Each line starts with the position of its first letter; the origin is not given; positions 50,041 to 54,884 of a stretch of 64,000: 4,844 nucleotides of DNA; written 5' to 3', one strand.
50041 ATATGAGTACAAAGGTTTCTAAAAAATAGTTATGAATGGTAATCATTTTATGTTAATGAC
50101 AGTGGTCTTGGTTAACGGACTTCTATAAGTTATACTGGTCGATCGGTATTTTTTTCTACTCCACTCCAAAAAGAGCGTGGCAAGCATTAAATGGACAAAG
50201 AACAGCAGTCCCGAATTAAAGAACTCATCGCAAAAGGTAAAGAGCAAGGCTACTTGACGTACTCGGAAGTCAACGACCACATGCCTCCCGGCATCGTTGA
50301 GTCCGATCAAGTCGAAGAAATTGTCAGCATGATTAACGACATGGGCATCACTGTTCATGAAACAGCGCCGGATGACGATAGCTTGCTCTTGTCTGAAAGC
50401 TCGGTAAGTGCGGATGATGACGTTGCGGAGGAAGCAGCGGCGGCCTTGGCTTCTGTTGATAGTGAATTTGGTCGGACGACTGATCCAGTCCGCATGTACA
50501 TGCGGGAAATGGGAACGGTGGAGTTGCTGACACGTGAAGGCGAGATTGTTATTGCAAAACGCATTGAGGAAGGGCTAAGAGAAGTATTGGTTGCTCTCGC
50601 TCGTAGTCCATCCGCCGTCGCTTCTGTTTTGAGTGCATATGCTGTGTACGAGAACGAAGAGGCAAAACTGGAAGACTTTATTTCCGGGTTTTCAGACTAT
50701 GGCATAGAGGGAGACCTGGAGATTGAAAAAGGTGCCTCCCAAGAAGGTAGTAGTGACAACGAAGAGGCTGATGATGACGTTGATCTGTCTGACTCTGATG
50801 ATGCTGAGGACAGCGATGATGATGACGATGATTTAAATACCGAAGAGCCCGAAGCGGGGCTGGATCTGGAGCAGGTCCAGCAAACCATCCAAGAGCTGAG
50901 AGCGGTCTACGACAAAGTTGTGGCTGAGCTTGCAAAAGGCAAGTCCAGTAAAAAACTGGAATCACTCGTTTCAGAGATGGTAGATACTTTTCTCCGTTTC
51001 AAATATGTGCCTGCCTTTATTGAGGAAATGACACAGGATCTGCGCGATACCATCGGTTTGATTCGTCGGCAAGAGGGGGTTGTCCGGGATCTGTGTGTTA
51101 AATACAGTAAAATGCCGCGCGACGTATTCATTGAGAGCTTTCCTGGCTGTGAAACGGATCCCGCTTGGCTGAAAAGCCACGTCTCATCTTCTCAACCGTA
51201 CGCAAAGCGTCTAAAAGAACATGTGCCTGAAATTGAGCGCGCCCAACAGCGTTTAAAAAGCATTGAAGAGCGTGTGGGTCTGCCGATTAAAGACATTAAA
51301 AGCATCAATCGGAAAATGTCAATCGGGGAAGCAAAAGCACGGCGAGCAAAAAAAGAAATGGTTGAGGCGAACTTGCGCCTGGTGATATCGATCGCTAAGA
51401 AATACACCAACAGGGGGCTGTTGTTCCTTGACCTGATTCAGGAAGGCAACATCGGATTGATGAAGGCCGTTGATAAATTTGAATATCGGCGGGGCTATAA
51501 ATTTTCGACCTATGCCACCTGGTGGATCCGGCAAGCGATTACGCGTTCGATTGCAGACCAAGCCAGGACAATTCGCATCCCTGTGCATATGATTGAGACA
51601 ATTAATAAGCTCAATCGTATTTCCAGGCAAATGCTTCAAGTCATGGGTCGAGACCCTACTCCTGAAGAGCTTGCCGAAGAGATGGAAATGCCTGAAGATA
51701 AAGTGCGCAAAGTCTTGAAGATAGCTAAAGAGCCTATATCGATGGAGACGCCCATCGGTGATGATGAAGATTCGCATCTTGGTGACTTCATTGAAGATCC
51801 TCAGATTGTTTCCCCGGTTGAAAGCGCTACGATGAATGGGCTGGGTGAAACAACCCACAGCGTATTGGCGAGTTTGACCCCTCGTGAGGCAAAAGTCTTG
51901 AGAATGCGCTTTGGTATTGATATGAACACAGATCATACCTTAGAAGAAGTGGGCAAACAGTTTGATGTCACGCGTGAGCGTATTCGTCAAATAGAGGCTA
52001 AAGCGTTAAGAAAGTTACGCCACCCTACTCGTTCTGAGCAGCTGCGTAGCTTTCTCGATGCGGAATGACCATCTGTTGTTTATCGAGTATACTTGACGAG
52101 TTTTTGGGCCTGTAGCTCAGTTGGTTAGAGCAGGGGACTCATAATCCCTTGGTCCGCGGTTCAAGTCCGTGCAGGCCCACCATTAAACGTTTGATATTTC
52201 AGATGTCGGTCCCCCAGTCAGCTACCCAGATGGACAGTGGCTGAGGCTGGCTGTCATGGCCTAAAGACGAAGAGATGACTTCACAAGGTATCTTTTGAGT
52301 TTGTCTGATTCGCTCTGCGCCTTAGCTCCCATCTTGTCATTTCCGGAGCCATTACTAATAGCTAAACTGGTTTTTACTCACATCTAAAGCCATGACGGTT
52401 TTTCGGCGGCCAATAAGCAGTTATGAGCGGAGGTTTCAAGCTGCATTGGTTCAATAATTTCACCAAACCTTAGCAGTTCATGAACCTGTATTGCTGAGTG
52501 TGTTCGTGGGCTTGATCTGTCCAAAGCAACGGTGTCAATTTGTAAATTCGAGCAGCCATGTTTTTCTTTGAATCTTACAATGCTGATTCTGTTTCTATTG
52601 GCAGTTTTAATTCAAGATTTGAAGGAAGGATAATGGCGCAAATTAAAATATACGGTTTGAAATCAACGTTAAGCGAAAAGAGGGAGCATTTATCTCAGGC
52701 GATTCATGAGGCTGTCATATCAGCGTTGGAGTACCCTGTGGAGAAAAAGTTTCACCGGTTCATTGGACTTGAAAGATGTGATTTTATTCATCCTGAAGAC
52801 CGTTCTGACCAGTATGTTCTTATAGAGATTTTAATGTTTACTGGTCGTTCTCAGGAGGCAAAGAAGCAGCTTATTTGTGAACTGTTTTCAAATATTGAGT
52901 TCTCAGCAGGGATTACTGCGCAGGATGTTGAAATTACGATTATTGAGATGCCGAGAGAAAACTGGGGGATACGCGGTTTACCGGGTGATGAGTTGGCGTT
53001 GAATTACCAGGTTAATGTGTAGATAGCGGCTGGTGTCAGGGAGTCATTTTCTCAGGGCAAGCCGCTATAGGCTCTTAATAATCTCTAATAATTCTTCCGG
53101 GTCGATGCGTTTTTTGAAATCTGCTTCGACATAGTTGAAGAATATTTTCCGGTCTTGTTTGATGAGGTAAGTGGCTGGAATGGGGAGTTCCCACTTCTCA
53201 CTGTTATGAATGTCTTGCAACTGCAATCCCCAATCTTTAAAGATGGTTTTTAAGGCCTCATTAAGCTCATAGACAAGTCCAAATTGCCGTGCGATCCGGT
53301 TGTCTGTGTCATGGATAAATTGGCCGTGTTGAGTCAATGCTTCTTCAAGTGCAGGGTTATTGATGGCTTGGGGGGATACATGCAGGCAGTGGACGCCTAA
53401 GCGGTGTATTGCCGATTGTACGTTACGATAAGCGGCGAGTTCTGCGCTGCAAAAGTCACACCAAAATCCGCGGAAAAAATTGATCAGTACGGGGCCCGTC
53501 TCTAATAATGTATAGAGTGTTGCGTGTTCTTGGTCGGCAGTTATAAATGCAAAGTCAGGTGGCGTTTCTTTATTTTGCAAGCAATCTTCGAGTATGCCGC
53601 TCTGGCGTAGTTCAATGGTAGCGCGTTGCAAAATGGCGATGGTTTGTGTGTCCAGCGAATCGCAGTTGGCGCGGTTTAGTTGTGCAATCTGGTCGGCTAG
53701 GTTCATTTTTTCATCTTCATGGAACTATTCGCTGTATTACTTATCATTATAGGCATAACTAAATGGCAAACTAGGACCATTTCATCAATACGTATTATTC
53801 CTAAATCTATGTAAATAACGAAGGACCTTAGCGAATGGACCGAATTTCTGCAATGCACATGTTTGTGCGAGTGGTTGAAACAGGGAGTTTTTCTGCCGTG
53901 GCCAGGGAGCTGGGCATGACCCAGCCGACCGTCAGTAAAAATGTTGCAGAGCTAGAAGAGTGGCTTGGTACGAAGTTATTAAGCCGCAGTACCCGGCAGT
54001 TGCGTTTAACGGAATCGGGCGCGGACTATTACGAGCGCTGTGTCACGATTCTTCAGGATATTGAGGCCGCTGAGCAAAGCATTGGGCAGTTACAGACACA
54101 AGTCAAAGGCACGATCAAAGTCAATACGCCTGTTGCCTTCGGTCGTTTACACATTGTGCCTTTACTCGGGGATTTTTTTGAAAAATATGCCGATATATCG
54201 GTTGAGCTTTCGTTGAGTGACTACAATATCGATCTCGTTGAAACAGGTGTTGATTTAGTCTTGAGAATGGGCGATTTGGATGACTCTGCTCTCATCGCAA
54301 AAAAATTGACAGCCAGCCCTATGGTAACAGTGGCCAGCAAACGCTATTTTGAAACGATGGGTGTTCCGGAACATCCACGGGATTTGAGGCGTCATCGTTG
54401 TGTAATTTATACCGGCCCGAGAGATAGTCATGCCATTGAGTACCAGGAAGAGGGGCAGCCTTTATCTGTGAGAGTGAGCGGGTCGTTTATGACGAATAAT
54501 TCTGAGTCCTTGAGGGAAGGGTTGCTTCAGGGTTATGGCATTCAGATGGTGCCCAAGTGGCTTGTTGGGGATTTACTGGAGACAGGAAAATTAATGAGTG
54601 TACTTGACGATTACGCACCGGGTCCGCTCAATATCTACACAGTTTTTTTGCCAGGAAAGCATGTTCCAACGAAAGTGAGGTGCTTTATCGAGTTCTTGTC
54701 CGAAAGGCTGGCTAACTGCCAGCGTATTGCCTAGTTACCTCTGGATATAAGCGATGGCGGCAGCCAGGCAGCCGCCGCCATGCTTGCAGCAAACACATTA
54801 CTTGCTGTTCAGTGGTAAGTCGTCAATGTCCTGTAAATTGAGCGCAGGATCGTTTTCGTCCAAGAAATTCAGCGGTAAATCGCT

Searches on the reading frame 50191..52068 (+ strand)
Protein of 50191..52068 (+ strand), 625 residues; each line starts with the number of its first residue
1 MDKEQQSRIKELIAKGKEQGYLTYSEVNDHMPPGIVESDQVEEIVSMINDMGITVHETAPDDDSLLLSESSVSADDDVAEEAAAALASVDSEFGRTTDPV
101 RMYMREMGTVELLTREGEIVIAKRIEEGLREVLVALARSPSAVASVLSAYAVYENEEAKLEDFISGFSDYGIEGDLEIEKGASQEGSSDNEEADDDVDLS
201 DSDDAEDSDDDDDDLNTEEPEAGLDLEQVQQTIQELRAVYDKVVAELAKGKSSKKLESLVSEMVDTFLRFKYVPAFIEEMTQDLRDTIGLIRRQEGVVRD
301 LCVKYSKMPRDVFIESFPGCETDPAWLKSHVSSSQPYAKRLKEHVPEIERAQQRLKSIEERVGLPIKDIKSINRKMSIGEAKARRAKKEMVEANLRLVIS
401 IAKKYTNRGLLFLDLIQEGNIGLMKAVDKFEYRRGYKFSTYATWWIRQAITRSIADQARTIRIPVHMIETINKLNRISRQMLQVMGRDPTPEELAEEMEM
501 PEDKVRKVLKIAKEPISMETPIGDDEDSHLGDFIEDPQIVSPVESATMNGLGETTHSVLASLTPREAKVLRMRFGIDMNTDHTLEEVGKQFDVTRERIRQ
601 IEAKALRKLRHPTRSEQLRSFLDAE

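Call 52: search_protein_families(library=pfam, proteins=[window:50191-52068:+], max_evalue=0.00001)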
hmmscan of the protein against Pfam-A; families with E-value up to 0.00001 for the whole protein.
window:50191-52068:+ (625 aa): 6 families
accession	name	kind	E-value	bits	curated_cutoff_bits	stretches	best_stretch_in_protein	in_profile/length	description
PF04546.19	Sigma70_ner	-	8.4e-52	176.6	29.7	1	140-359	2-210/210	Sigma-70, non-essential region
PF04539.22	Sigma70_r3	-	3.4e-31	107.6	25.3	1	469-545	1-77/78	Sigma-70 region 3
PF03979.19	Sigma70_r1_1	-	5.9e-28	97.1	22.5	1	4-80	2-80/81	Sigma-70 factor, region 1.1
PF04542.20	Sigma70_r2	-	1.3e-23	83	24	1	390-460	1-71/71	Sigma-70 region 2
PF04545.22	Sigma70_r4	-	1.2e-20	73.2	24.1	1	558-611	1-50/50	Sigma-70, region 4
PF00140.25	Sigma70_r1_2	-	1.3e-12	47.9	22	1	98-130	1-33/34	Sigma-70 factor, region 1.2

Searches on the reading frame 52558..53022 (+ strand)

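Call 52: search_protein_families(library=pfam, proteins=[window:52558-53022:+], max_evalue=0.00001)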
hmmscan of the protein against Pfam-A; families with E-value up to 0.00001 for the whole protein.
window:52558-53022:+ (154 aa): 2 families
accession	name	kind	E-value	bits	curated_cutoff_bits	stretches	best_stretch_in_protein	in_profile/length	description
PF14552.11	Tautomerase_2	-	4.4e-23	81.6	28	1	63-139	1-82/82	Tautomerase enzyme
PF01361.26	Tautomerase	-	4e-09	36.7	22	0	88-141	2-55/60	Tautomerase enzyme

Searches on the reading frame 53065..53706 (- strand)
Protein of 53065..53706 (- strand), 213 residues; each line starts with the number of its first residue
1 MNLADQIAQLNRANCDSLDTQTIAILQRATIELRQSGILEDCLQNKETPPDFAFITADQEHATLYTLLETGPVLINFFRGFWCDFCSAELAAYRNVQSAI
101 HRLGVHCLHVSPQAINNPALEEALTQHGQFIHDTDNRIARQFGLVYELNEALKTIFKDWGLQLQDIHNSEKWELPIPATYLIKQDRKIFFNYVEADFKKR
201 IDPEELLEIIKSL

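Call 52: search_protein_families(library=pfam, proteins=[window:53065-53706:-], max_evalue=0.00001)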
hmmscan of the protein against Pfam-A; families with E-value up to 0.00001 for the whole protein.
window:53065-53706:- (213 aa): 2 families
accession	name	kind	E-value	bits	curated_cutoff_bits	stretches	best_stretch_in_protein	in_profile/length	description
PF00578.27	AhpC-TSA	-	5.1e-13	49.5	26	1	50-188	6-121/124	AhpC/TSA family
PF08534.16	Redoxin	-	5.2e-10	39.7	26.6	1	48-195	5-135/148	Redoxin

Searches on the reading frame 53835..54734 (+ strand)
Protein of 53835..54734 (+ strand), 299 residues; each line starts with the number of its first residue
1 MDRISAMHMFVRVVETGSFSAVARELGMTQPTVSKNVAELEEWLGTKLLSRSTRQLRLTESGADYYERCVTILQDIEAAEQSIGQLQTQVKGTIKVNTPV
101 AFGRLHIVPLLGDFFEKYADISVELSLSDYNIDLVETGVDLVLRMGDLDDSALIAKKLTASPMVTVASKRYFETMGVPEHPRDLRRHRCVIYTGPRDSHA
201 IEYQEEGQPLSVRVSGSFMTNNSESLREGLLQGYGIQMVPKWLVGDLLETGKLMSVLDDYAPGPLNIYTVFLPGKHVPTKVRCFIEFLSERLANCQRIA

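Call 52: search_protein_families(library=pfam, proteins=[window:53835-54734:+], max_evalue=0.00001)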
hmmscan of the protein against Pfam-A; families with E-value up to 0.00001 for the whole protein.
window:53835-54734:+ (299 aa): 2 families
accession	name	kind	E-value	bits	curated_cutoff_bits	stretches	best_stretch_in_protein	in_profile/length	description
PF03466.25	LysR_substrate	-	7.7e-35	120.6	28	1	89-292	3-208/209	LysR substrate binding domain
PF00126.33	HTH_1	-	7.5e-23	80.7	26.6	1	5-62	2-59/60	Bacterial regulatory helix-turn-helix protein, lysR family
